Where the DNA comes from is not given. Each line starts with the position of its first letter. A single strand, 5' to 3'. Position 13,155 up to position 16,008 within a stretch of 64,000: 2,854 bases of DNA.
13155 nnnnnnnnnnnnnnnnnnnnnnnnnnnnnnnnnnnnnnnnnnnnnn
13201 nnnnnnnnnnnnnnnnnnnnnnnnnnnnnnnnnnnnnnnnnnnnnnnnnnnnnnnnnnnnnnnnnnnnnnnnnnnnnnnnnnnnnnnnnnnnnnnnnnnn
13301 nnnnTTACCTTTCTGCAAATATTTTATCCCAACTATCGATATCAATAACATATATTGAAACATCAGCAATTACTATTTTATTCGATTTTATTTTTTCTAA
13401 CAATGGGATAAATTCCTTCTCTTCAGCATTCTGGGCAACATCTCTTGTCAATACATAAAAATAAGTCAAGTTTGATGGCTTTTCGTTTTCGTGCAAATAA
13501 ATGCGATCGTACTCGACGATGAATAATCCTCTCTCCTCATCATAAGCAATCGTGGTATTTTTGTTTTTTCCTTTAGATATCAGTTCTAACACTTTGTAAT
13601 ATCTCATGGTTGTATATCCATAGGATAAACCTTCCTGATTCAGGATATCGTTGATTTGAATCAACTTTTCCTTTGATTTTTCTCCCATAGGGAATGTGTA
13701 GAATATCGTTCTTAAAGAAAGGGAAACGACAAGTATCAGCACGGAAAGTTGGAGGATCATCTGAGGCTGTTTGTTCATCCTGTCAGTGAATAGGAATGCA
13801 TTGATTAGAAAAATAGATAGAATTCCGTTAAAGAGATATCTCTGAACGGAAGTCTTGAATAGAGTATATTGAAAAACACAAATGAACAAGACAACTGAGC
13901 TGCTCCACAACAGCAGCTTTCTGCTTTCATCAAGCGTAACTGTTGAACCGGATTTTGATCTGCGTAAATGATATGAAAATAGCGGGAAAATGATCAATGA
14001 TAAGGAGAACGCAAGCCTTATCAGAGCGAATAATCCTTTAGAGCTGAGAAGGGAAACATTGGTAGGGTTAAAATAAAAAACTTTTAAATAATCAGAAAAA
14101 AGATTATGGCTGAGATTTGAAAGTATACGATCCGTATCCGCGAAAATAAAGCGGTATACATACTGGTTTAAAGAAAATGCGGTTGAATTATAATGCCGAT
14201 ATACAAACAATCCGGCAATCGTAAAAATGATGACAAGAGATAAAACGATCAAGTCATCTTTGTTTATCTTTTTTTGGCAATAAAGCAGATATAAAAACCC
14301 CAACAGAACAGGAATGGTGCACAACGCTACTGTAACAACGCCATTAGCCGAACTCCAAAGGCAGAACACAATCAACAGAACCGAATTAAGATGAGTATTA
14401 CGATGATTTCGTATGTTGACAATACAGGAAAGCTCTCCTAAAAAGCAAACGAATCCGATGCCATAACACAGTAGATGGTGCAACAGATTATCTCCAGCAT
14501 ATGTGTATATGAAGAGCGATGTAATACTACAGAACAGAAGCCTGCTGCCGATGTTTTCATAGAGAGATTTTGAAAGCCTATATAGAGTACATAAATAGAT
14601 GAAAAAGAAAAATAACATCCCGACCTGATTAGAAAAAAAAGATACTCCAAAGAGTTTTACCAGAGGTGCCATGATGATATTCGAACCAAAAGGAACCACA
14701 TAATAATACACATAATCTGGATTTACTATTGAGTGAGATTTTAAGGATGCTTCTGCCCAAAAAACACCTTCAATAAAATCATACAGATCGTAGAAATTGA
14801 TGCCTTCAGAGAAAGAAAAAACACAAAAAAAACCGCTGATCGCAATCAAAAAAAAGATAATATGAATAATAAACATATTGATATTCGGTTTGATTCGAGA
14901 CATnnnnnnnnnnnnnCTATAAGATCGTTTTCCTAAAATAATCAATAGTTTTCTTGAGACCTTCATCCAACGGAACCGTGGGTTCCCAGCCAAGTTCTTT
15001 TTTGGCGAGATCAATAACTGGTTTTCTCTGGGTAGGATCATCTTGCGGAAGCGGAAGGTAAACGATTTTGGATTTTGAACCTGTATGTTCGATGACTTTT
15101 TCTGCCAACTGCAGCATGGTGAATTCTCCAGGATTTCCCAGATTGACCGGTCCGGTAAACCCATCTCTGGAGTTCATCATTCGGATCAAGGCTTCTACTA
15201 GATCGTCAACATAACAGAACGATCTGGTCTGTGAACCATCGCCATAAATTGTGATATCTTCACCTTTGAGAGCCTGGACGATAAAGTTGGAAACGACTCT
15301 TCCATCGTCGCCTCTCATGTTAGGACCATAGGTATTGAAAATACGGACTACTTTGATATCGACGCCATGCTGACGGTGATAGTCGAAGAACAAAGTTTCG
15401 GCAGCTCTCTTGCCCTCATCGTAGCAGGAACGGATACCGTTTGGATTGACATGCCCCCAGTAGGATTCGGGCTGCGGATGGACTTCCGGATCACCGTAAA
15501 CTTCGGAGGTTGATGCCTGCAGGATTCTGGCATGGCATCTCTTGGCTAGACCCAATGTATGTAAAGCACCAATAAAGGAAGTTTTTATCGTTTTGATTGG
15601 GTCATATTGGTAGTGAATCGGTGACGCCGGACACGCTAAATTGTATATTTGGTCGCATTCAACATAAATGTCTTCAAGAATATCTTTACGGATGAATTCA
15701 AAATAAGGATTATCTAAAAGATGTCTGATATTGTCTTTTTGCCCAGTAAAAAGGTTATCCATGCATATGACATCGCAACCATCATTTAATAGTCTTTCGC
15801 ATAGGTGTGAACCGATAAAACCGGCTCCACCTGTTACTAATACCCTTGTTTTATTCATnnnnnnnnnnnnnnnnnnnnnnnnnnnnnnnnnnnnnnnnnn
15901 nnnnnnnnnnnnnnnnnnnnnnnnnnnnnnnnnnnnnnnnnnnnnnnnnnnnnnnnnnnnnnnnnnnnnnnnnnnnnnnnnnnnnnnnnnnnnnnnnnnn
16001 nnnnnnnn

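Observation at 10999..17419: Arn-like module built on UDP-xylose: Ugd, UXS, a DPM1-type GT2 and two polytopic membrane proteins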

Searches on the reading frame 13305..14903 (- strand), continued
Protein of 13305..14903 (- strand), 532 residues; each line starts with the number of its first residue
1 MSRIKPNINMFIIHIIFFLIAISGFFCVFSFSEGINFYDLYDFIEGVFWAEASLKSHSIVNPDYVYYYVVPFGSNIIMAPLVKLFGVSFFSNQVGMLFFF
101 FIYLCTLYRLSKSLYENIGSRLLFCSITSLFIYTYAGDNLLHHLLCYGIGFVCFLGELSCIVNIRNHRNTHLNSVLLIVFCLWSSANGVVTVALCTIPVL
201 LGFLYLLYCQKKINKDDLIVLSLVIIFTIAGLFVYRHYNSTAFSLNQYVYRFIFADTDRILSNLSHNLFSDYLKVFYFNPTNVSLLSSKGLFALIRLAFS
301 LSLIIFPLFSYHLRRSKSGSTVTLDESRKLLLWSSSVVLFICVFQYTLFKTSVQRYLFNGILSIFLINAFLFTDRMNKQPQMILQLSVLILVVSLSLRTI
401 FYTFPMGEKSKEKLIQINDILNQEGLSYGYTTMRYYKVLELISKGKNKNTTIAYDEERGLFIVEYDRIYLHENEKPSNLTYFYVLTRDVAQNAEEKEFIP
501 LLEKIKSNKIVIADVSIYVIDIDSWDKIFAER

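Call 60: search_protein_representatives(alignment_id=A1)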
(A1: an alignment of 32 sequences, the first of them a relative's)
Query: 32 sequences, 531 profile positions. Proteins with E-value up to 0.001 (for the whole library): 763; up to 1e-10: 344; up to 1e-30: 141. The best 150 are listed.
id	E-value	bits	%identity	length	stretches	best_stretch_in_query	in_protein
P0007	3.5e-216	735.5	-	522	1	3-530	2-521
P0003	6.0e-216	734.8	-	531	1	4-529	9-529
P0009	1.0e-211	720.8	-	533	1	1-531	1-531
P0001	8.1e-211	717.8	-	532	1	9-530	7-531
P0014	6.3e-208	708.3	-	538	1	1-530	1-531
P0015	2.0e-206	703.4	-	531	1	1-530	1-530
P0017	6.7e-202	688.4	-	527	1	2-529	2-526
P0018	4.6e-201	685.6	-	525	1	1-530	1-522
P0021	6.4e-200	681.9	-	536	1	2-530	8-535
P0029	7.4e-200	681.7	-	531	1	1-529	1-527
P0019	3.5e-198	676.1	-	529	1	18-530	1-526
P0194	4.7e-191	652.6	-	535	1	3-530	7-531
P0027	1.1e-189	648.1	-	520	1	19-530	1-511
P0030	2.8e-186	636.8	-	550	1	2-529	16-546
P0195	2.2e-183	627.3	-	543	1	6-529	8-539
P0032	1.1e-140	486.4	-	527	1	10-529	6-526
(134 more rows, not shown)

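Call 87: search_protein_families(library=pfam, alignment_id=A4, max_evalue=0.00001)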
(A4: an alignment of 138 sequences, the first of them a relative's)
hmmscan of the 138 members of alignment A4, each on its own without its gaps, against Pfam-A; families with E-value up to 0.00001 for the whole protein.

A. member 1, L012:5888-7549:- (553 aa): 2 families
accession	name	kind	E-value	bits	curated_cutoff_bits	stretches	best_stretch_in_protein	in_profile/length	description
PF08757.17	CotH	-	3.4e-30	106.1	23.8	1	230-542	1-321/322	CotH kinase protein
PF13290.12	CHB_HEX_C_1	-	1.6e-07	31.6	22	1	38-82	2-47/67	Chitobiase/beta-hexosaminidase C-terminal domain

B. families by the number of members that match (of 138 scanned): 131 families (the first 25 are shown)
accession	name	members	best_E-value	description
PF16363.11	GDP_Man_Dehyd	16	3.1e-142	GDP-mannose 4,6 dehydratase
PF01370.27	Epimerase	16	5.8e-72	NAD dependent epimerase/dehydratase family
PF07993.18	NAD_binding_4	13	1.1e-17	Male sterility protein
PF02719.21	Polysacc_synt_2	12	1.4e-09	Polysaccharide biosynthesis protein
PF01073.25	3Beta_HSD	11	1.8e-20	3-beta hydroxysteroid dehydrogenase/isomerase family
PF04321.23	RmlD_sub_bind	10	6.8e-09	RmlD substrate binding domain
PF01979.26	Amidohydro_1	5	7.8e-25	Amidohydrolase family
PF00483.29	NTP_transferase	5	6.8e-21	Nucleotidyl transferase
PF00288.32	GHMP_kinases_N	5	1.8e-13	GHMP kinases N terminal domain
PF00535.33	Glycos_transf_2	4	2.3e-24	Glycosyl transferase family 2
PF00005.33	ABC_tran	3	9.5e-39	ABC transporter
PF08757.17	CotH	3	1.3e-36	CotH kinase protein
PF13489.12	Methyltransf_23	3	2.9e-14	Methyltransferase domain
PF07969.17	Amidohydro_3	3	1e-13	Amidohydrolase family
PF08241.18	Methyltransf_11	3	2.8e-13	Methyltransferase domain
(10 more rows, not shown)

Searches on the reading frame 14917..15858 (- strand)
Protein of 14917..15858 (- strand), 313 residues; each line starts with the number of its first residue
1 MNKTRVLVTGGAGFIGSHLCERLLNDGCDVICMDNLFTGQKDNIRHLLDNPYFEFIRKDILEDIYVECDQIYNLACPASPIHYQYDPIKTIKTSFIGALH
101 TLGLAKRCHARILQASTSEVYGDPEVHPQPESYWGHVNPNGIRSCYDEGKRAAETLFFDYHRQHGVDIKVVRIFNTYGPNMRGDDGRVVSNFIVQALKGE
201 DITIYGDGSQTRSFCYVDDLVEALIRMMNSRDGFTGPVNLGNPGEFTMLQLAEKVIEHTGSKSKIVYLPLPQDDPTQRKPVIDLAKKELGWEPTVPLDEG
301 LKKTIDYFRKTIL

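Call 5: search_protein_families(library=pfam, proteins=[window:14917-15858:-], max_evalue=0.01)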
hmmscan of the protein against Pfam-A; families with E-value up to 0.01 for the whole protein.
window:14917-15858:- (313 aa): 7 families
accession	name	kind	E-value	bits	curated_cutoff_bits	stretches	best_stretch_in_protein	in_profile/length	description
PF01370.27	Epimerase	-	2.2e-51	175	20.9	1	6-233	1-230/240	NAD dependent epimerase/dehydratase family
PF16363.11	GDP_Man_Dehyd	-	4.7e-50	171.4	27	1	7-304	1-332/332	GDP-mannose 4,6 dehydratase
PF07993.18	NAD_binding_4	-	1.8e-08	34.3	20.1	1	61-182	82-213/258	Male sterility protein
PF02719.21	Polysacc_synt_2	-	6.4e-08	32.6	20.2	0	146-264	138-252/293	Polysaccharide biosynthesis protein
PF01073.25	3Beta_HSD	-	1.5e-06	27.9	22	1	7-225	1-226/280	3-beta hydroxysteroid dehydrogenase/isomerase family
PF04321.23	RmlD_sub_bind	-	1.8e-06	27.7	27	1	5-266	2-238/287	RmlD substrate binding domain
PF00106.31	adh_short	-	0.003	17.5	26.6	1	6-46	3-43/195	short chain dehydrogenase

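Call 6: search_protein_families(library=ncbifam, proteins=[window:14917-15858:-], max_evalue=0.01)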
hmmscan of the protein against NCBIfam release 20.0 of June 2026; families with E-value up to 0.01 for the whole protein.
window:14917-15858:- (313 aa): 36 families (the best 25 are shown)
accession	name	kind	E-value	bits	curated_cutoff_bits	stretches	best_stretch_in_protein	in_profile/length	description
TIGR01181.1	dTDP_gluc_dehyt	equivalog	2.8e-39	135.1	365.1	1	5-310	1-313/321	dTDP-glucose 4,6-dehydratase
NF008872.0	PRK11908.1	equivalog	9.5e-37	126.8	294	1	4-311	2-338/349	bifunctional UDP-4-keto-pentose/UDP-xylose synthase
NF005998.1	PRK08125.1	equivalog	1.8e-36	125.8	777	1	2-308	314-649/649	bifunctional UDP-4-amino-4-deoxy-L-arabinose formyltransferase/UDP-glucuronic acid oxidase ArnA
TIGR04180.1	EDH_00030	hypoth_equivalog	9e-34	116.9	475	1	6-266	1-263/297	NAD-dependent 4,6-dehydratase LegB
TIGR01179.1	galE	equivalog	7.8e-27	94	262.3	1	5-307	1-324/332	UDP-glucose 4-epimerase GalE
NF047922.1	GDPFucSynFcl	equivalog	2.5e-22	79.7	500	1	3-309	2-302/308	GDP-L-fucose synthase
NF007490.0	PRK10084.1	subfamily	6.8e-22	77.9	649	1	5-308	2-334/361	dTDP-glucose 4,6-dehydratase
TIGR02197.1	heptose_epim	equivalog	1.9e-21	76.6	274.6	1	6-303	1-308/316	ADP-glyceromanno-heptose 6-epimerase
NF007582.0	PRK10217.1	equivalog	1.8e-20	73.3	698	1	5-308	3-331/355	dTDP-glucose 4,6-dehydratase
NF011728.1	PRK15181.1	equivalog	9.2e-20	70.9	760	1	4-308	16-337/348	Vi polysaccharide biosynthesis UDP-N-acetylglucosaminuronic acid C-4 epimerase TviC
NF007956.0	PRK10675.1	subfamily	1.8e-13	50.3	394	1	5-306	2-327/338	UDP-glucose 4-epimerase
NF008360.0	PRK11150.1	equivalog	8e-11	41.7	452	1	6-273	2-267/310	ADP-glyceromanno-heptose 6-epimerase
NF047837.1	UDPAcbARedWbcJ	equivalog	2.5e-10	39.8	500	1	145-266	102-222/372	UDP-2-acetamido-2,6-beta-L-arabino-hexul-4-ose reductase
NF041015.1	UDPsulfquin_syn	equivalog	2.8e-10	39.7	575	1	186-229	236-279/384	UDP-sulfoquinovose synthase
TIGR01777.1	yfcH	hypoth_equivalog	6.8e-10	39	207.35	2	205-267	188-248/292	TIGR01777 family oxidoreductase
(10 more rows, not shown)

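Call 10: search_solved_structures(query=window:14917-15858:-, max_evalue=1e-20, show_alignments=2)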
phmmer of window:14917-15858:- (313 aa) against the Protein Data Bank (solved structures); distinct sequences matched with E-value up to 1e-20: 56.
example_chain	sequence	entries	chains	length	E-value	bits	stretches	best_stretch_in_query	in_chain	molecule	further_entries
4gll_A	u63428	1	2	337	2.1e-124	418.2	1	3-311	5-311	UDP-glucuronic acid decarboxylase 1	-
2b69_A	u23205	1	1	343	2.3e-124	418.1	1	3-311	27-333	UDP-glucuronate decarboxylase 1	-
4m55_A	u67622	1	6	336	1.1e-123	415.9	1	3-311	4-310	UDP-glucuronic acid decarboxylase 1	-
4lk3_A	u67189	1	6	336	1.5e-123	415.4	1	3-311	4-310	UDP-glucuronic acid decarboxylase 1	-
4zrm_A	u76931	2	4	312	1.5e-44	155.8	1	5-312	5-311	UDP-glucose 4-epimerase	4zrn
7ys8_A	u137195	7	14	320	8.4e-39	137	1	5-310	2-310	UDP-glucose 4-epimerase | UDP-glucose 4-epimerase along with EC 5.1.3.2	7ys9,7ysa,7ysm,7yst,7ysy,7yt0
8vr2_A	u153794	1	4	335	4.3e-37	131.4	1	5-308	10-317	NAD-dependent epimerase/dehydratase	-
6zl6_A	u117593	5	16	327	3.2e-32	115.4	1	5-310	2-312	Epimerase domain-containing protein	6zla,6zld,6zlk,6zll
6zlj_A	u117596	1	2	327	5.9e-32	114.5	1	5-310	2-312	Epimerase domain-containing protein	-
6wjb_A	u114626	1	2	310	2.2e-31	112.6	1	2-254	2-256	NAD-dependent epimerase/dehydratase family protein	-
6wj9_A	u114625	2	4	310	1e-30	110.4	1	2-254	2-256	NAD-dependent epimerase/dehydratase family protein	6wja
3icp_A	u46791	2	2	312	1.6e-30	109.7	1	5-310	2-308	NAD-dependent epimerase/dehydratase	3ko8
6pmh_A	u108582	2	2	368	8.2e-30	107.4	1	6-309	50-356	UDP-glucose 4-epimerase related protein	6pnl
6bi4_A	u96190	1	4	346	2.6e-29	105.8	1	2-310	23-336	dTDP-glucose 4,6-dehydratase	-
1u9j_A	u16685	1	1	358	5.9e-29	104.6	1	3-255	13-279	Hypothetical protein yfbG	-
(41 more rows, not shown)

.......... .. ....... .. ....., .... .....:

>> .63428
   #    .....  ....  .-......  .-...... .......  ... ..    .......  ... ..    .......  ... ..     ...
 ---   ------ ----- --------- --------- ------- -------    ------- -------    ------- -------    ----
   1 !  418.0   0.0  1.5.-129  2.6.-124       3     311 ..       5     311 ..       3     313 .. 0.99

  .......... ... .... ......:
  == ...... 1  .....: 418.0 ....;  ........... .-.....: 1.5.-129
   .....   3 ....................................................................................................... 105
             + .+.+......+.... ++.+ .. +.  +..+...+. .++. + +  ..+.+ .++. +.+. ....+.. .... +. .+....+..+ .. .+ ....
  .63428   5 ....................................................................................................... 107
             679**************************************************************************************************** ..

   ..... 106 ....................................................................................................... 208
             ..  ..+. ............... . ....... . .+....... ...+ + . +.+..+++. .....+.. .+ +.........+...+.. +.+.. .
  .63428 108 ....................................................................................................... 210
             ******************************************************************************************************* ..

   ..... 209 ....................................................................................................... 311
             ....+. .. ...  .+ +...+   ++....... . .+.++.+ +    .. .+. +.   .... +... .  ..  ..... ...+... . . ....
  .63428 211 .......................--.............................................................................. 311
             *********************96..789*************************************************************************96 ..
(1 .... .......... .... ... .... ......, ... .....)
